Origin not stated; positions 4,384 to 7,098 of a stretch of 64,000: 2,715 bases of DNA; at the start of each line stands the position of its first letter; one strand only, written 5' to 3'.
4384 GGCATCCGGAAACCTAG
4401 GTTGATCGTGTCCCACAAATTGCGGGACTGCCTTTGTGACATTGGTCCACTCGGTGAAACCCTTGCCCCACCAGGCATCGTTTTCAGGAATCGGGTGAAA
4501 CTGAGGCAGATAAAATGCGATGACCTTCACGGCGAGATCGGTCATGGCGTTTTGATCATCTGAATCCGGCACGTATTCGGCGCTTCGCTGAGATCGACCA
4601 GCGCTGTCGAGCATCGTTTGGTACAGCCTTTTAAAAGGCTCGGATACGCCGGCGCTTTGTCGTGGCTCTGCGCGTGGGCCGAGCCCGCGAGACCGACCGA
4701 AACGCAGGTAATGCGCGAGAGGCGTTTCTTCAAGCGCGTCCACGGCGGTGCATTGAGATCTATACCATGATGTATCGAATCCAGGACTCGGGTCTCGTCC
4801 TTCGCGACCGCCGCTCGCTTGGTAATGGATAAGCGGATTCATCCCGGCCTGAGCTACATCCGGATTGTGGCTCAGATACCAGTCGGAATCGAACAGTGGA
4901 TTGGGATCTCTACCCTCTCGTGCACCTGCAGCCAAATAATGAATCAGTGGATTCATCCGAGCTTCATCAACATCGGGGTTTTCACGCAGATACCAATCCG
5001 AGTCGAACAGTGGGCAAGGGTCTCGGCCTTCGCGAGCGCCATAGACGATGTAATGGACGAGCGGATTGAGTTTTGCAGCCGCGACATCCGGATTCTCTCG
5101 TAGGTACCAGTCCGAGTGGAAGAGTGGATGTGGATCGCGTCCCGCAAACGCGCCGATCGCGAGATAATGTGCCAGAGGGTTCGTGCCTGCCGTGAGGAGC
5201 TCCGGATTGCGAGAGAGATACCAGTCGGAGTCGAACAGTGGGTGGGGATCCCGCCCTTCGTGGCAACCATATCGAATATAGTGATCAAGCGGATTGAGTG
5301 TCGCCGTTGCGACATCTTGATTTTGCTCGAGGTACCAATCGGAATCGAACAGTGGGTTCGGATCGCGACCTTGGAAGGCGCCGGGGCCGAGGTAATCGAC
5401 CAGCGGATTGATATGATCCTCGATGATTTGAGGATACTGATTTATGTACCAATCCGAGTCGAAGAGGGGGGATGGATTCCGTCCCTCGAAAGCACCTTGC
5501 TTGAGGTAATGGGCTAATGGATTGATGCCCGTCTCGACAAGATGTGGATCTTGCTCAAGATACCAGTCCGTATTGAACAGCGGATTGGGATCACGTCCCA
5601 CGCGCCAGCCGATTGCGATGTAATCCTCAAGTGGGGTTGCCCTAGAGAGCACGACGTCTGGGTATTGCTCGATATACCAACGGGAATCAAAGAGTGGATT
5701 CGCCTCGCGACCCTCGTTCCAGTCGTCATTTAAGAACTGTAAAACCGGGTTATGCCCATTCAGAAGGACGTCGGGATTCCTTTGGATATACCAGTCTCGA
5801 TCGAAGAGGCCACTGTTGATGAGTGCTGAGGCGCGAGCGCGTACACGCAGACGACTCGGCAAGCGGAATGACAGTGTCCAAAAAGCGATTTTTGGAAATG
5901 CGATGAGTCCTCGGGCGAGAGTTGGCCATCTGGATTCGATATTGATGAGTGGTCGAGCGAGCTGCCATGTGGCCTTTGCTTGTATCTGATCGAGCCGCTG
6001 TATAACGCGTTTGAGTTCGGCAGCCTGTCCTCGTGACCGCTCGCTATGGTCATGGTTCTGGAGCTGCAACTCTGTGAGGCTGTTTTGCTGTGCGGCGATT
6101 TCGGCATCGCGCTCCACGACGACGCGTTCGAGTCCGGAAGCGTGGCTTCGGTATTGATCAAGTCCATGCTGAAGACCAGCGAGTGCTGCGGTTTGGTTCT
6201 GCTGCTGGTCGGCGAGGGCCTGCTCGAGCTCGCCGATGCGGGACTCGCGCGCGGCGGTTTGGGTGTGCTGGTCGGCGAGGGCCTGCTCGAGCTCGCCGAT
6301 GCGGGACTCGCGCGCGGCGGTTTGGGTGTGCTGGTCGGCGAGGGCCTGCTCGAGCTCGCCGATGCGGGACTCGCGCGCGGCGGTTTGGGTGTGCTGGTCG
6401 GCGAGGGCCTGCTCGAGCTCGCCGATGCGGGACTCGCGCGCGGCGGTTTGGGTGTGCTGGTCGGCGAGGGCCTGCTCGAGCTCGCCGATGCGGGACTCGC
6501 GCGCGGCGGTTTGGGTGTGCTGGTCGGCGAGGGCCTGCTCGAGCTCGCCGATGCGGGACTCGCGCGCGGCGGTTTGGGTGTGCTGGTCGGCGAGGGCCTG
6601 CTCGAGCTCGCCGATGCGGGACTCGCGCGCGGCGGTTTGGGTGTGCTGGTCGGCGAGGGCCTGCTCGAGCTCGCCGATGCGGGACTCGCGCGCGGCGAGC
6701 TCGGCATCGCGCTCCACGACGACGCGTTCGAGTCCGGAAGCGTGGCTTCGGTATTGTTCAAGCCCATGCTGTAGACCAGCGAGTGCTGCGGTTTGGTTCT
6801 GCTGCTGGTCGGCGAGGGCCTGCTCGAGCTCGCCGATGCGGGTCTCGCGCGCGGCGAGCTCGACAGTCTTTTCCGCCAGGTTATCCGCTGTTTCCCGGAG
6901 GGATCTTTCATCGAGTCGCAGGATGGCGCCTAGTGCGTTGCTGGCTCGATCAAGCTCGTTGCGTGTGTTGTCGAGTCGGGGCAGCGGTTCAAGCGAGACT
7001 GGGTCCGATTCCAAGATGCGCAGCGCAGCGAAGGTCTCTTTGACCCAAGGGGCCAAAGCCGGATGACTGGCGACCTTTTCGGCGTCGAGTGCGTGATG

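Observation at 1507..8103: One 2,198-aa ORF combines a terminator-like, a ruler-like and three glycosyltransferase-like modules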

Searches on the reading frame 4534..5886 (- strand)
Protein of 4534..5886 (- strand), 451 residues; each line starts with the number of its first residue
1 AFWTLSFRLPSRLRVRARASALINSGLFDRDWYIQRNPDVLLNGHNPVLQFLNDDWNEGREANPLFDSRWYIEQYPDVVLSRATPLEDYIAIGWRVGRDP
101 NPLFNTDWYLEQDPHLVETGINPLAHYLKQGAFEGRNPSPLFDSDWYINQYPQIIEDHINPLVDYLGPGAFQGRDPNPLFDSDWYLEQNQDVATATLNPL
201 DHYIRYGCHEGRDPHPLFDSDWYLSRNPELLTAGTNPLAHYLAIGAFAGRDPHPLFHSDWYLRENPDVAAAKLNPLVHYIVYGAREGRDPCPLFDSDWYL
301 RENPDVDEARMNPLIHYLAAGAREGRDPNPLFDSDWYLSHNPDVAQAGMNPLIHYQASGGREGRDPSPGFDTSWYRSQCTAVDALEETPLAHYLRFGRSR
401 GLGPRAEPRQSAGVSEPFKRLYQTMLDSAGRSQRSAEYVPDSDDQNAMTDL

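Call 8: search_protein_families(library=pfam, proteins=[window:4534-5886:-], max_evalue=10)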
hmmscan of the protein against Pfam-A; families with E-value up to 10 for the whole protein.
seq(451 aa): 2 families
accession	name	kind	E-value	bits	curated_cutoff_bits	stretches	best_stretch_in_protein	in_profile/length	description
PF14615.11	Rsa3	-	0.2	11.7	27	1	300-322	20-42/46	Ribosome-assembly protein 3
PF03973.19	Triabin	-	0.32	11.3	21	1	318-346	13-41/149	Triabin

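Call 96: search_protein_representatives(protein=window:4675-5808:-)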
Query: 378 residues. Proteins with E-value up to 0.001 (for the whole library): 23860; up to 1e-10: 15383; up to 1e-30: 3879. The best 150 are listed.
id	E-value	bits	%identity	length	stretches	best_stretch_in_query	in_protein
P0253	0.0e+00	1023.2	64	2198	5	152-340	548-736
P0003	2.2e-280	946.4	53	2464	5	88-342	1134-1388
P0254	4.3e-261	882.8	51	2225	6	111-340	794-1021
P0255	3.0e-260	880.0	49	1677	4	108-353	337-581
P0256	3.0e-258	873.4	51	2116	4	71-335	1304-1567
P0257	6.3e-238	806.5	48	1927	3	68-340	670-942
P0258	4.5e-221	750.9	42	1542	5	63-371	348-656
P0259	1.3e-216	736.3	50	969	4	113-342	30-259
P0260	3.3e-212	721.7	50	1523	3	90-349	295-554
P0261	3.1e-204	695.5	52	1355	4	71-313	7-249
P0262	1.5e-188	643.7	46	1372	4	82-350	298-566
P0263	3.4e-187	639.3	45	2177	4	56-334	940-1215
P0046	4.9e-187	638.8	60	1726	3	36-342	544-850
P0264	2.7e-183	626.4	53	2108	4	150-340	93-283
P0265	5.0e-181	619.0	39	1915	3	37-349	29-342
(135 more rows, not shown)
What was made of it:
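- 4666..5805 (-): REP: ten 38-aa repeats, aa 767-1146 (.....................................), predicted to form a helical solenoid. 23,860 representative proteins carry it (call 96).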

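Call 98: search_protein_families(library=pfam, alignment_id=A3, max_evalue=0.00001)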
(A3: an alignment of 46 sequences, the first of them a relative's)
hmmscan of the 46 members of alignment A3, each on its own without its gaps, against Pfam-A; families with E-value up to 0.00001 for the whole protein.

A. member 1, P0337 (554 aa): 1 family
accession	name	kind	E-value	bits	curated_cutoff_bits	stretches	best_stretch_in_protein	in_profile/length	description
PF00514.29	Arm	-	2.3e-08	34.3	20.6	0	308-324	7-24/41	Armadillo/beta-catenin-like repeat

B. families by the number of members that match (of 46 scanned): 31 families (the first 25 are shown)
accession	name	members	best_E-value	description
PF00535.33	Glycos_transf_2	14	1.2e-30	Glycosyl transferase family 2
PF13692.12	Glyco_trans_1_4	13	7.5e-25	Glycosyl transferases group 1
PF00534.26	Glycos_transf_1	7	6.7e-21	Glycosyl transferases group 1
PF13641.12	Glyco_tranf_2_3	6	1.6e-14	Glycosyltransferase like family 2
PF14307.12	Glyco_tran_WbsX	4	7.1e-138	Glycosyltransferase WbsX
PF05045.17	RgpF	4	8.1e-68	Rhamnan synthesis protein F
PF13524.12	Glyco_trans_1_2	3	3.2e-11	Glycosyl transferase-like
PF10111.15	Glyco_tranf_2_2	3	3.4e-07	Glycosyltransferase like family 2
PF13578.12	Methyltransf_24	2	5.8e-25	Methyltransferase domain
PF04577.19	Glyco_transf_61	2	3.2e-18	Glycosyltransferase 61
PF13469.12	Sulfotransfer_3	2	1.4e-07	Sulfotransferase family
PF21374.3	WsaF_N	1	1.8e-44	WsaF, N-terminal domain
PF22772.2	WsaF_C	1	3.6e-44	WsaF, C-terminal domain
PF04393.18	DUF535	1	1.8e-25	Protein of unknown function (DUF535)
PF08241.18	Methyltransf_11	1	2.7e-22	Methyltransferase domain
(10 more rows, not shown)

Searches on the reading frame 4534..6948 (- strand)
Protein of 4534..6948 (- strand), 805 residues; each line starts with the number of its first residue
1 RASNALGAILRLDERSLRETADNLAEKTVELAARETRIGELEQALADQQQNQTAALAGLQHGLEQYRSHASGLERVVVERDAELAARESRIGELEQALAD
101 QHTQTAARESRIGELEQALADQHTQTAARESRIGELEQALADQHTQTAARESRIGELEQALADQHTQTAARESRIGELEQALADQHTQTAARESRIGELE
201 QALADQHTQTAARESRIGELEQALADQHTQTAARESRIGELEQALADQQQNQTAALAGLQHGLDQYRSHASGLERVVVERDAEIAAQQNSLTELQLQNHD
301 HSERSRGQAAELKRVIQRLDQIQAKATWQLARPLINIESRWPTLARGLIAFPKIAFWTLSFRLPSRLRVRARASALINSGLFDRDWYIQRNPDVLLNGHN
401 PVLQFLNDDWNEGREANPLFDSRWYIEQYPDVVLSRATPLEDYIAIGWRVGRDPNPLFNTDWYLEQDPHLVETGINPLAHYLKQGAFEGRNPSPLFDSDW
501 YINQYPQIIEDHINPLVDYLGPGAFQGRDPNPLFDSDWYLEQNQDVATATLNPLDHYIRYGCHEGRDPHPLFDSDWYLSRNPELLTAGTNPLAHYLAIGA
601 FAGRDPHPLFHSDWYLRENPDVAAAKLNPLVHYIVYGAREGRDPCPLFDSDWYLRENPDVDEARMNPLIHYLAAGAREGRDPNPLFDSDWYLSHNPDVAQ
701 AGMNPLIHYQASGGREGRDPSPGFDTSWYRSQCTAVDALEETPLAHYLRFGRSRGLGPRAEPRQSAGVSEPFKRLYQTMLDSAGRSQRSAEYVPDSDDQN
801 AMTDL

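Call 72: predict_structure(alignment_id=A2)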
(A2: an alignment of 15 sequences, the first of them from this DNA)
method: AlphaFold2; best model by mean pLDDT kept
length: 805 residues; sequences in the alignment: 15
mean_pLDDT: 74.0   pTM: 0.56
mean pLDDT of the five models: 74.0, 73.8, 73.8, 72.8, 72.3
residues with pLDDT >= 90: 278; 70-90: 170; 50-70: 259; < 50: 98
segments of 3 or more residues with pLDDT < 50: 1-7, 62-81, 167-180, 762-770, 785-805
pLDDT, mean of each block of 10 residues (from residue 1): 46 62 70 73 69 58 43 42 48 53 57 57 57 62 62 56 49 44 51 55 59 58 61 55 53 54 55 56 68 73 70 74 60 53 58 66 76 87 88 81 86 88 91 85 92 92 93 91 90 94 91 91 89 95 92 92 93 95 92 95 96 97 96 95 97 96 94 93 96 94 95 92 93 87 92 86 46 62 49 34 31
secondary structure, 60 per line:
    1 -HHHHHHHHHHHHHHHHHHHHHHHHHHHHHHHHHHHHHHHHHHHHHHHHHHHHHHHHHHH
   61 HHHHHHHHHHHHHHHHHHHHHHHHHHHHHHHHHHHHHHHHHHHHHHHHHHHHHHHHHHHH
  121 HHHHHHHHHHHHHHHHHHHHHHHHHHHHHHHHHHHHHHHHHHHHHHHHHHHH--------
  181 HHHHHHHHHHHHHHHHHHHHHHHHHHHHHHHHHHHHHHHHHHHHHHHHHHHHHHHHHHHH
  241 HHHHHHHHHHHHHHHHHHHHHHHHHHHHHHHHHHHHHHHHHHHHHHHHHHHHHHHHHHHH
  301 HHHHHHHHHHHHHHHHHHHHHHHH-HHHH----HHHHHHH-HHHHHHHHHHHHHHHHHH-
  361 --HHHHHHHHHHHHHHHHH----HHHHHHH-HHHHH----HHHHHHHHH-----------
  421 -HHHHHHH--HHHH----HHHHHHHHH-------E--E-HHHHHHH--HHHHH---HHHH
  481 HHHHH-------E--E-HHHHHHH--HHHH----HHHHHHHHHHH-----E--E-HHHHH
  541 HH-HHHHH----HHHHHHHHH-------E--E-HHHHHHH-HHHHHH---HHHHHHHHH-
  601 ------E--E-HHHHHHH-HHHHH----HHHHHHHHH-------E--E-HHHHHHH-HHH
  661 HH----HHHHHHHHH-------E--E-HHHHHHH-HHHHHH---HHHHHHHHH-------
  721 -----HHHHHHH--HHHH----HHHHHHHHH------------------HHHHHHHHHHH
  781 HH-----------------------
elements in order (helices of 4 or more, strands of 3 or more residues): H2-172 H181-324 H326-329 H334-340 H342-359 H363-379 H384-390 H392-396 H401-409 H422-428 H431-434 H439-447 H460-466 H469-473 H477-485 H498-504 H507-510 H515-525 H536-542 H544-548 H553-561 H574-580 H582-587 H591-599 H612-618 H620-624 H629-637 H650-656 H658-662 H667-675 H688-694 H696-701 H705-713 H726-732 H735-738 H743-751 H770-782
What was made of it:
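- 5953..6978 (-): Coiled coil, aa 376-717. About 51 nm long if it is a continuous canonical coiled coil. AF2 helices 2-172 and 181-324 of the model (call 72).
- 5809..5952 (-): Conserved Trp/Arg-rich hydrophobic segment, aa 718-765 (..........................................). Presumed membrane-interface anchor. Short helices in AF2 (call 72).
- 4666..5805 (-): AF2 pLDDT >90 (call 72).
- Checked: AF2 predicts two long helices here (call 72).
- AF2 confidence in the coil is low (pLDDT 45-70), and the monomer model has a break at aa ~558-565 (call 72).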

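Call 75: fold_search(model_id=the predicted structure, library=pdb)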
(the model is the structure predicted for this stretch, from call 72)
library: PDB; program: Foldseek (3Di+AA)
matches with E <= 10: 10; with E <= 0.001: 0
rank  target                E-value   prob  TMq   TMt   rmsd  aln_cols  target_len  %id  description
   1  2jkc                  1.7e+00  0.07  0.07  0.09  17.1       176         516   17  Crystal Structure of E346D of Tryptophan 7-Halogenase (PrnA) (released 2008-09-02)
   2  4rh7                  4.5e+00  0.02  0.06  0.02  55.6       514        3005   11  Crystal structure of human cytoplasmic dynein 2 motor domain in complex with ADP.Vi (released 2014-12-10)
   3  3v93_A                4.5e+00  0.01  0.07  0.13  19.6       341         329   15  unliganded structure of TcrPDEC1 catalytic domain (released 2012-02-22)
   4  7f0i_B                4.9e+00  0.01  0.07  0.13  19.7       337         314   13  phosphodiesterase-9A in complex with inhibitor 4b (released 2022-04-13)
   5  9a2i_MODEL_1_A        5.5e+00  0.03  0.05  0.05  18.7       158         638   13  Model of E. coli DnaK by in-cell photo-crosslinking MS and deep learning (released 2023-02-24)
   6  9g2l_B                6.3e+00  0.01  0.05  0.06  31.2       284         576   13  Cryo-EM structure of IrtAB in inward-facing state in LMNG (released 2024-12-18)
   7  8sne_A                6.7e+00  0.01  0.05  0.08  22.0       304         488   12  Chlorella virus Hyaluronan Synthase bound to GlcA extended GlcNAc primer and UDP (released 2024-05-01)
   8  3v94_A                7.3e+00  0.01  0.07  0.13  19.5       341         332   15  TcrPDEC1 catalytic domain in complex with inhibitor wyq16 (released 2012-02-22)
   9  4z44                  9.0e+00  0.02  0.07  0.09  17.0       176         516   16  F454K Mutant of Tryptophan 7-halogenase PrnA (released 2016-04-13)
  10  4q4j_B                9.9e+00  0.01  0.05  0.06  30.1       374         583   12  Structure of crosslinked TM287/288_S498C_S520C mutant (released 2014-07-16)
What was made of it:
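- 4666..5805 (-): No PDB fold match (call 75).
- Tried and rejected: The Foldseek search with the coil+REP model gave no match; best E 1.7 (call 75).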
